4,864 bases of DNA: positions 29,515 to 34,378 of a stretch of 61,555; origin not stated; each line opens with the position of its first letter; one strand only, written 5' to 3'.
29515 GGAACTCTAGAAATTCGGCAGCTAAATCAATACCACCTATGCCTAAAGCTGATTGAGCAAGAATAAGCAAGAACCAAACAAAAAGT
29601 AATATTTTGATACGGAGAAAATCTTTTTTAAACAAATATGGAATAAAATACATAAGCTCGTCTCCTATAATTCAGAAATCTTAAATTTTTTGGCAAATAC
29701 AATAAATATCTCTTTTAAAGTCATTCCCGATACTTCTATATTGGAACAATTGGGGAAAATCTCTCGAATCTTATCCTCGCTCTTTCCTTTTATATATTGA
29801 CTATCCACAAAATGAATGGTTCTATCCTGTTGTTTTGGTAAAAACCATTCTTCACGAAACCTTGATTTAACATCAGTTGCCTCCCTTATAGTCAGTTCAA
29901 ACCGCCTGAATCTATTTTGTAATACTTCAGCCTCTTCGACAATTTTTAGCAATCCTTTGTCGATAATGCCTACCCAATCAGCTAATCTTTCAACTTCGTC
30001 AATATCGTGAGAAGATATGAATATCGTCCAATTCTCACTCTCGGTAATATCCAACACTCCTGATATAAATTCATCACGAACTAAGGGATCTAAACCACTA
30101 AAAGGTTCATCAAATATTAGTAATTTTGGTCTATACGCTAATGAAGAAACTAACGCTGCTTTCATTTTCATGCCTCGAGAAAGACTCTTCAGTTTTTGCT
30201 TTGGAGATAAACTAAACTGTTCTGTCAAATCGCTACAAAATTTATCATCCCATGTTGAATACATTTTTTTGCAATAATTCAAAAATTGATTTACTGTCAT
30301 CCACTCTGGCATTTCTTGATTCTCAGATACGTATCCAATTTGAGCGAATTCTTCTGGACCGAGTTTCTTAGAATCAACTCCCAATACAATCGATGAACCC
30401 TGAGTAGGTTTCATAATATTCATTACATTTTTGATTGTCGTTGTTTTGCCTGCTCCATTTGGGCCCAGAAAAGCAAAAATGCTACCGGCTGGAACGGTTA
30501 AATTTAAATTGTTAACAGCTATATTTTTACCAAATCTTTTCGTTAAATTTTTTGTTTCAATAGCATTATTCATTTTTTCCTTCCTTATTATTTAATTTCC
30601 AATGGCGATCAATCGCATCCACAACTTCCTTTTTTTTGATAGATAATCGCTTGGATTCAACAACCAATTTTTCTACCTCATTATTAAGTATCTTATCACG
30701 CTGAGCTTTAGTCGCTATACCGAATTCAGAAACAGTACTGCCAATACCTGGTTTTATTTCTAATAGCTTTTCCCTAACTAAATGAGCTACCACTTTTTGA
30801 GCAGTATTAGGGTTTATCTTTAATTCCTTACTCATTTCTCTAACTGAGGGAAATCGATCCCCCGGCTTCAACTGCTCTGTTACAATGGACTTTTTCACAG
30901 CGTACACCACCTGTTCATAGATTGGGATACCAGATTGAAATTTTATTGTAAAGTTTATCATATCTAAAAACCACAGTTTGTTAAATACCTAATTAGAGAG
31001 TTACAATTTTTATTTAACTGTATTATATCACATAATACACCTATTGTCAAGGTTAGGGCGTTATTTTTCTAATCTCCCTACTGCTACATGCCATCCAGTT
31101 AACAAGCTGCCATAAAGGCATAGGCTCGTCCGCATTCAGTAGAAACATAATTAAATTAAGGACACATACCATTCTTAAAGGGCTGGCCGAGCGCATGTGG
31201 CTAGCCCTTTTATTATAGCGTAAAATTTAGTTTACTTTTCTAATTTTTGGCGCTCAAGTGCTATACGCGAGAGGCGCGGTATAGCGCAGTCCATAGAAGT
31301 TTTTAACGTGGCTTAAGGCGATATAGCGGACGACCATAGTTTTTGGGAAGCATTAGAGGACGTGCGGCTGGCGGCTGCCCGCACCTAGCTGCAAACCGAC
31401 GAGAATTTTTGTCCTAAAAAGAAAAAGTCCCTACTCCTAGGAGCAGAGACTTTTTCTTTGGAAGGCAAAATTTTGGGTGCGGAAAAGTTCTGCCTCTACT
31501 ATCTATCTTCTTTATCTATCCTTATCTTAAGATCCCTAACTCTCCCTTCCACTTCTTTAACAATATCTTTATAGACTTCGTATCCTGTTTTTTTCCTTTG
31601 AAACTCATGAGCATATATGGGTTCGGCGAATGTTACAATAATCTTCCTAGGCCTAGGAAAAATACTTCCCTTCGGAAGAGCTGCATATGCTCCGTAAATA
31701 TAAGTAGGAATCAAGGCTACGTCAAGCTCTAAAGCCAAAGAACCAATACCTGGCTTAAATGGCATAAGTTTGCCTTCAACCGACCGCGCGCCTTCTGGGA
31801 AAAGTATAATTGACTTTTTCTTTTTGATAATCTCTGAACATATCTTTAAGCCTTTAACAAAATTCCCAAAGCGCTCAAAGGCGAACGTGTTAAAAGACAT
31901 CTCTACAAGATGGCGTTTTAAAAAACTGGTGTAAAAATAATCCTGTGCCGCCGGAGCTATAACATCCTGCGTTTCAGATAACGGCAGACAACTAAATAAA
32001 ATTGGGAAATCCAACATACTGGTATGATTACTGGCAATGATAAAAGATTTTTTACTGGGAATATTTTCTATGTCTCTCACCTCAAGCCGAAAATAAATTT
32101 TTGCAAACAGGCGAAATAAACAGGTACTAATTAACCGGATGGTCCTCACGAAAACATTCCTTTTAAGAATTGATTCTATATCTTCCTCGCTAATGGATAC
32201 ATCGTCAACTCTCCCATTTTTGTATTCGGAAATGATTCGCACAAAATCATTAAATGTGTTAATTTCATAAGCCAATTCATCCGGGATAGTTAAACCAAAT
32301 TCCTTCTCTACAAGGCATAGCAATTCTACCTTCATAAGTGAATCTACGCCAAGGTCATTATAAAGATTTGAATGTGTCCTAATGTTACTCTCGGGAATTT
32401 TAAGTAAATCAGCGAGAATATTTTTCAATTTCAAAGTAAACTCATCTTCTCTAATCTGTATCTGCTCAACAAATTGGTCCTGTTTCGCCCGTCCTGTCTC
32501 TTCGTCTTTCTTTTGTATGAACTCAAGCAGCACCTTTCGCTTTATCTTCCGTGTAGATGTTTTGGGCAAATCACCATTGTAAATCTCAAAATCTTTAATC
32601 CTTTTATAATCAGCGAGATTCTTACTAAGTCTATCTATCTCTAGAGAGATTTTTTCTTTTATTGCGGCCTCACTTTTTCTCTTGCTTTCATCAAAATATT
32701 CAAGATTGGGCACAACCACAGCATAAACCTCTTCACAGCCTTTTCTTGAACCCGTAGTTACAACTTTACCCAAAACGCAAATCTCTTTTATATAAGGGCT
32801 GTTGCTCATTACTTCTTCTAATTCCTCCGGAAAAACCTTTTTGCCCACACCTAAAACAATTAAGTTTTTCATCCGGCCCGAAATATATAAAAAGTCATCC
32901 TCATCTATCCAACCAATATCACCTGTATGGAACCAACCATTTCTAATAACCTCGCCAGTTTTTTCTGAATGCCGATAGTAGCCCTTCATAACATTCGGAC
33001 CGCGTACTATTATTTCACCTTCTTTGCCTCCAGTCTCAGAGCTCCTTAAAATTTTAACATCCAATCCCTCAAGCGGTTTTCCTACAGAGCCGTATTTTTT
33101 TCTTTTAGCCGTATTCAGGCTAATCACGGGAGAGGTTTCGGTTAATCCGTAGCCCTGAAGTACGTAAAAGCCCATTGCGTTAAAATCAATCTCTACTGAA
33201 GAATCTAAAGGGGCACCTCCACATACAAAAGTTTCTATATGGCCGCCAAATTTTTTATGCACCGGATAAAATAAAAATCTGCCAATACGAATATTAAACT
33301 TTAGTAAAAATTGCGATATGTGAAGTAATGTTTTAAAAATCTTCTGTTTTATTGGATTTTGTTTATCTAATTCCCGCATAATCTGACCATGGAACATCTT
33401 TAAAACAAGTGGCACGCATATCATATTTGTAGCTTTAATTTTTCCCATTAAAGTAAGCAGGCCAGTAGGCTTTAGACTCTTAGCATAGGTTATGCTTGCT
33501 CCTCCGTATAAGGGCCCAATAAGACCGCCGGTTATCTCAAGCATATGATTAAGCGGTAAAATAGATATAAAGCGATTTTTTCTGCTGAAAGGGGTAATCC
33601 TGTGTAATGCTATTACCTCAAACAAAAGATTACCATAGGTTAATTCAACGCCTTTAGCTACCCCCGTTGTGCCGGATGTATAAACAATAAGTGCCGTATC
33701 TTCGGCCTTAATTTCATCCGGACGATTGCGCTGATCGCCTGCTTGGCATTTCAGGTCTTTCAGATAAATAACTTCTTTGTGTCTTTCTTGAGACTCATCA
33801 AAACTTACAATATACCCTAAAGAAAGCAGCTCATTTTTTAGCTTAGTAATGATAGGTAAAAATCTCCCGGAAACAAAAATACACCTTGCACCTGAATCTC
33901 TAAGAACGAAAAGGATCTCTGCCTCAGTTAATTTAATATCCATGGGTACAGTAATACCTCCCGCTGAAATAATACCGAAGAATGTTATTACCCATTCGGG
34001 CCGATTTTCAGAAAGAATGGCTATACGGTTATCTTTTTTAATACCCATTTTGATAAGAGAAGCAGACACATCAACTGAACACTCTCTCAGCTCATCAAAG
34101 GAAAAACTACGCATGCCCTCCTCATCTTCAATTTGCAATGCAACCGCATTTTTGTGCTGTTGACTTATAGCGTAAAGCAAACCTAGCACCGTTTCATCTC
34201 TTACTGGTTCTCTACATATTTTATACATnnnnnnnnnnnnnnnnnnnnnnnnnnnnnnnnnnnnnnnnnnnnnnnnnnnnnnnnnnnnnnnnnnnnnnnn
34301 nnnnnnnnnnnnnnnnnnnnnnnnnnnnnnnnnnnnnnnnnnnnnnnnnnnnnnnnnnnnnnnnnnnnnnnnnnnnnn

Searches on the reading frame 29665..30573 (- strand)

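Call 71: search_protein_families(library=pfam, max_evalue=0.00001, proteins=[window:29665-30573:-])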
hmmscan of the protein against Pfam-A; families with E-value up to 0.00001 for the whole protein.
window:29665-30573:- (302 aa): 2 families
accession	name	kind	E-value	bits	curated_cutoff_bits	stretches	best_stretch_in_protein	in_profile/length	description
PF00005.33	ABC_tran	-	6.1e-23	82.4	25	1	20-158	1-136/137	ABC transporter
PF13304.12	AAA_21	-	2.3e-11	44.7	27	1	127-190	234-299/304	AAA domain, putative AbiEii toxin, Type IV TA system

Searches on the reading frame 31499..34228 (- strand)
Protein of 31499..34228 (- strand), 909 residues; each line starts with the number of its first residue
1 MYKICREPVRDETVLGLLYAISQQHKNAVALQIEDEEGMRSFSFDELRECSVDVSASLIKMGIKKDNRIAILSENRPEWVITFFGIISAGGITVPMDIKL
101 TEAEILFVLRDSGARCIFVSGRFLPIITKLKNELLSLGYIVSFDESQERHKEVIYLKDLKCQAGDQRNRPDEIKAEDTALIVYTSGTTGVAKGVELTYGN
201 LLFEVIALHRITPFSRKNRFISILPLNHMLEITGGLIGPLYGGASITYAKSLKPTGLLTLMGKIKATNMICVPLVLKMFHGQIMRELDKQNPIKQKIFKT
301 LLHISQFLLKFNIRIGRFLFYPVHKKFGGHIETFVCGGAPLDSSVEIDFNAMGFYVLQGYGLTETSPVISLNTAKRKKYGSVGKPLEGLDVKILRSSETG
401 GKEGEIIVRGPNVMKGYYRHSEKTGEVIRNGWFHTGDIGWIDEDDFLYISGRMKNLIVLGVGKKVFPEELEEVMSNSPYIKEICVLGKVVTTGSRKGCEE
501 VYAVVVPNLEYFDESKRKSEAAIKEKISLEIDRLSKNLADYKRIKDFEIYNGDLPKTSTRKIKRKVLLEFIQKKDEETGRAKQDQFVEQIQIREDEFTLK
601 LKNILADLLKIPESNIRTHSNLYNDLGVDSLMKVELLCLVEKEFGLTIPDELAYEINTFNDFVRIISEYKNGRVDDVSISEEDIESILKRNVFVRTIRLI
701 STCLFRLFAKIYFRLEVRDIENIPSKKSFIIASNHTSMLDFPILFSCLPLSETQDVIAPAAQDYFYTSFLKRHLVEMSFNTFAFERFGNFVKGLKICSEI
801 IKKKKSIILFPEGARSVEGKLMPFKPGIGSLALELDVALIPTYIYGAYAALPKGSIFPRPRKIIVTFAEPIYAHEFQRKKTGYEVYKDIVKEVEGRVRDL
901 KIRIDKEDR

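Call 9: search_protein_families(library=ncbifam, proteins=[window:31499-34228:-])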
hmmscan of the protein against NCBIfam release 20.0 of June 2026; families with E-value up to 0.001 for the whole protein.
window:31499-34228:- (909 aa): 117 families (the best 25 are shown)
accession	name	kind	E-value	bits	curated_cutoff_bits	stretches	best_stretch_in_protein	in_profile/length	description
NF004837.0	PRK06187.1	subfamily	2.2e-96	323.2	476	2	330-576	287-527/531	long-chain-fatty-acid--CoA ligase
NF005307.0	PRK06839.1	equivalog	5.1e-74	249.7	748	2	330-571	265-493/496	o-succinylbenzoate--CoA ligase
NF002966.0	PRK03640.1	equivalog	2.8e-66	224.1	556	2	326-572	251-481/483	o-succinylbenzoate--CoA ligase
NF005702.0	PRK07514.1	subfamily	1.6e-64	218.1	558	2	326-569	267-498/506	malonyl-CoA synthase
NF004114.0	PRK05605.1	equivalog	2.5e-61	207.7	766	3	335-575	344-573/575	long-chain-fatty-acid--CoA ligase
NF006182.0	PRK08316.1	subfamily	2.7e-60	204.3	663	2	9-275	8-270/523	fatty acyl-CoA synthetase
NF005801.1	PRK07656.1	equivalog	3e-60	204.3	657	2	14-278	3-266/500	FadD3 family acyl-CoA ligase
NF006181.0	PRK08314.1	subfamily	1.7e-59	201.6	705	2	334-574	324-557/563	long-chain-fatty-acid--CoA ligase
NF052269.1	Staph_lig_FadD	equivalog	5.7e-59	199.8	650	2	330-575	266-497/499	long-chain-fatty-acid--CoA ligase FadD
NF006386.0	PRK08633.1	equivalog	6.9e-57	192.9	1221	3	331-454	900-1042/1147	acyl-[ACP]--phospholipid O-acyltransferase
NF005947.1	PRK08008.1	equivalog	8.4e-57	192.9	651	2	20-306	15-302/518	crotonobetaine/carnitine-CoA ligase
NF006523.0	PRK08974.1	equivalog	2.4e-54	184.4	884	3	334-574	330-556/561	long-chain-fatty-acid--CoA ligase FadD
NF005291.0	PRK06814.1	equivalog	9.6e-54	182.7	1349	3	349-456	928-1035/1140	acyl-[ACP]--phospholipid O-acyltransferase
NF005220.0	PRK06710.1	equivalog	1.9e-53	181.5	1116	2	330-577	324-559/563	long-chain-fatty-acid--CoA ligase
TIGR01923.1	menE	equivalog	2.3e-53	181.6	330.15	2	333-489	228-383/442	o-succinylbenzoate--CoA ligase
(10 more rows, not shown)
